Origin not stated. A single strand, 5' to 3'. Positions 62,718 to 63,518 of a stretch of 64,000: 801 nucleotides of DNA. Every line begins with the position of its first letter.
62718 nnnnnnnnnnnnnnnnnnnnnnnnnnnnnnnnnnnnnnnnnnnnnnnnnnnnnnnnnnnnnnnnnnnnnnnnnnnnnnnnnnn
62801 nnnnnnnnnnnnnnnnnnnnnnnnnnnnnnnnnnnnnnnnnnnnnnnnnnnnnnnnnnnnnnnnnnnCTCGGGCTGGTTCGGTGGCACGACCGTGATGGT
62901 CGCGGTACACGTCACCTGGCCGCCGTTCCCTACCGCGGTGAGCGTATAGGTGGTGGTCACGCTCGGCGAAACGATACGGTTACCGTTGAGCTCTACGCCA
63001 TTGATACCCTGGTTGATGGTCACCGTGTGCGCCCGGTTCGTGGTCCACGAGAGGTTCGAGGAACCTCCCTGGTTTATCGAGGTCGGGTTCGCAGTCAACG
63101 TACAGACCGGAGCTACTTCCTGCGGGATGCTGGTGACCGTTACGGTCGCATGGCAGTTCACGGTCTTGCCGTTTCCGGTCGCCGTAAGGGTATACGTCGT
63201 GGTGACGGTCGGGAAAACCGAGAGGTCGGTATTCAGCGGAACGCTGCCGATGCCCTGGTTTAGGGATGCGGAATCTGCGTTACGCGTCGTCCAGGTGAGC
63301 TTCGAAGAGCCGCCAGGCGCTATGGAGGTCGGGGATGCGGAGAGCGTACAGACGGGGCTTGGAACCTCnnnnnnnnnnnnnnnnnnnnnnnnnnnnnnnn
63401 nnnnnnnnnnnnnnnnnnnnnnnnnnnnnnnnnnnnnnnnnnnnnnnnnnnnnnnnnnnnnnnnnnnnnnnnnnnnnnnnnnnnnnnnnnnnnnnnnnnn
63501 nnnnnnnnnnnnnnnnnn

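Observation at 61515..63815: Large surface protein with 29-residue poly-proline stalk, five Cys-bounded Ig-like repeats and two TM segments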

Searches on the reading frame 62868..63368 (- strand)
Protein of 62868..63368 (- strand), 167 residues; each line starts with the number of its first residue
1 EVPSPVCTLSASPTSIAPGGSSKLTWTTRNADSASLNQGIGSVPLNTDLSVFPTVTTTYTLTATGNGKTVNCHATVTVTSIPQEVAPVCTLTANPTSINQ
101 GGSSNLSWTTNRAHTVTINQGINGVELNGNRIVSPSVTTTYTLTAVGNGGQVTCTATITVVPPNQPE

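Call 41: predict_structure(alignment_id=A2)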
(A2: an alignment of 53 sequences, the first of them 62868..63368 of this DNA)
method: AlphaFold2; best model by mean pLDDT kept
length: 167 residues; sequences in the alignment: 53
mean_pLDDT: 96.9   pTM: 0.67
mean pLDDT of the five models: 96.9, 96.9, 96.5, 96.3, 96.0
residues with pLDDT >= 90: 158; 70-90: 8; 50-70: 1; < 50: 0
segments of 3 or more residues with pLDDT < 50: none
pLDDT, mean of each block of 10 residues (from residue 1): 96 97 98 98 98 98 98 97 90 98 98 98 98 98 97 98 86
secondary structure, 60 per line:
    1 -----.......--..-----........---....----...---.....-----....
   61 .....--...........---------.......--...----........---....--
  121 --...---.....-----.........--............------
elements in order: E6-12 E22-29 E33-36 E41-43 E47-51 E57-65 E68-78 E88-94 E97-99 E104-111 E115-118 E123-125 E129-133 E139-147 E150-161

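Call 46: fold_search(model_id=the predicted structure, library=pdb)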
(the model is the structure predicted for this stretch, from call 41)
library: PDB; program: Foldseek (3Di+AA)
matches with E <= 10: 1738; with E <= 0.001: 290
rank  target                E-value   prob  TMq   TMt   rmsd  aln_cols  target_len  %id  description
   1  2f8v_A                1.1e-06  1.00  0.37  0.33   9.0       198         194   14  Structure of full length telethonin in complex with the N-terminus of titin (released 2006-06-27)
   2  2f8v_C                1.6e-06  1.00  0.39  0.35   8.8       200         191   14  Structure of full length telethonin in complex with the N-terminus of titin (released 2006-06-27)
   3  2a38_A                2.1e-06  1.00  0.37  0.32  10.8       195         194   14  Crystal structure of the N-Terminus of titin (released 2006-06-24)
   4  2f8v_D                2.3e-06  1.00  0.36  0.32   8.9       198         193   15  Structure of full length telethonin in complex with the N-terminus of titin (released 2006-06-27)
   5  4pbw_F                2.4e-06  1.00  0.37  0.33  22.4       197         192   14  Crystal structure of chicken receptor protein tyrosine phosphatase sigma in complex with TrkC (released 2014-11-12)
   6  1ya5_A                2.6e-06  1.00  0.37  0.32   9.1       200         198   14  Crystal structure of the titin domains z1z2 in complex with telethonin (released 2005-12-20)
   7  6fwx_A                2.7e-06  1.00  0.41  0.36   9.1       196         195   13  Chimeric titin Z1Z2-Z1Z2 tandem (Z1212) functionalized with a GRGDS exogenous peptide from fibronectin (released 2019-03-27)
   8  4pbw_E                2.7e-06  1.00  0.35  0.30  21.8       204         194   13  Crystal structure of chicken receptor protein tyrosine phosphatase sigma in complex with TrkC (released 2014-11-12)
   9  6fwx_B                3.0e-06  1.00  0.37  0.32  14.4       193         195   13  Chimeric titin Z1Z2-Z1Z2 tandem (Z1212) functionalized with a GRGDS exogenous peptide from fibronectin (released 2019-03-27)
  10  8tkt_A                3.4e-06  1.00  0.33  0.27  24.4       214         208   11  ZIG-4-INS-6 complex, C-centered monoclinic form (released 2024-08-28)
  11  4pbw_D                4.0e-06  1.00  0.35  0.30  21.8       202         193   13  Crystal structure of chicken receptor protein tyrosine phosphatase sigma in complex with TrkC (released 2014-11-12)
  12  4pbv_D                4.2e-06  1.00  0.33  0.29  22.1       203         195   13  Crystal structure of chicken receptor protein tyrosine phosphatase sigma in complex with TrkC (released 2014-11-12)
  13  4x8x_A                4.7e-06  1.00  0.32  0.15  12.3       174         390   11  Crystal structure of Dscam1 isoform 1.9, N-terminal four Ig domains (released 2015-12-16)
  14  1ya5_B                4.9e-06  1.00  0.40  0.35   9.0       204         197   14  Crystal structure of the titin domains z1z2 in complex with telethonin (released 2005-12-20)
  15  7s63_A                5.5e-06  1.00  0.33  0.06  12.9       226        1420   16  Native-form oocyte/egg Alpha-2-Macroglobulin (A2Moo) tetramer (released 2022-01-05)
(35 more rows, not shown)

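Call 68: search_protein_families(library=pfam, alignment_id=A2, max_evalue=1)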
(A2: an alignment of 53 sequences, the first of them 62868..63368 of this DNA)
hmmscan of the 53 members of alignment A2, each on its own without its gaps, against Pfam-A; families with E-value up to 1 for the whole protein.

A. member 1, window:62868-63368:- (167 aa): 7 families
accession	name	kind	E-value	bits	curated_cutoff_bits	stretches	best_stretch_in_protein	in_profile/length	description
PF16732.10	ComP_DUS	-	0.0084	17.4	27.3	0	137-155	64-84/87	Type IV minor pilin ComP, DNA uptake sequence receptor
PF24528.1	Ig_ADGRF3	-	0.012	16.2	27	1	24-81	35-91/91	Adhesion G-protein coupled receptor F3-like, Ig-like domain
PF02542.21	YgbB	-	0.03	15.1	26.7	0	54-78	130-154/155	YgbB family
PF19818.4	DUF6301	-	0.037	14.6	27.2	0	93-128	97-131/137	Family of unknown function (DUF6301)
PF12733.13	Cadherin-like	-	0.16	12.8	24.2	1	48-144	3-85/89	Cadherin-like beta sandwich domain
PF07679.22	I-set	-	0.21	12.1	23.7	0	138-160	68-90/90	Immunoglobulin I-set domain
PF18657.6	YDG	-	0.77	10.5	25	0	112-158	24-70/85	YDG domain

B. families by the number of members that match (of 53 scanned): 36 families (the first 25 are shown)
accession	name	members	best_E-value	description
PF07679.22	I-set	18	1.9e-07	Immunoglobulin I-set domain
PF19818.4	DUF6301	14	1.5e-06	Family of unknown function (DUF6301)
PF24528.1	Ig_ADGRF3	13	0.00045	Adhesion G-protein coupled receptor F3-like, Ig-like domain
PF16732.10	ComP_DUS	10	0.00068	Type IV minor pilin ComP, DNA uptake sequence receptor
PF24255.1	DUF7456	5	0.29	Family of unknown function (DUF7456)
PF22352.2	K319L-like_PKD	4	0.0059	K319L-like, PKD domain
PF14054.11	DUF4249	4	0.015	Domain of unknown function (DUF4249)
PF08402.16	TOBE_2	2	0.0076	TOBE domain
PF02542.21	YgbB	2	0.03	YgbB family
PF16392.11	DUF5001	2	0.075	Ig-like domain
PF19236.4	ADAMTS_CR_3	1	0.0038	ADAMTS cysteine-rich domain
PF08842.16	Mfa2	1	0.0038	Fimbrillin-A associated anchor proteins Mfa1 and Mfa2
PF16353.11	LacZ_4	1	0.0071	Beta-galactosidase, domain 4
PF19078.6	Big_12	1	0.0096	Bacterial Ig-like domain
PF14757.11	NSP2-B_epitope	1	0.011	Immunogenic region of nsp2 protein of arterivirus polyprotein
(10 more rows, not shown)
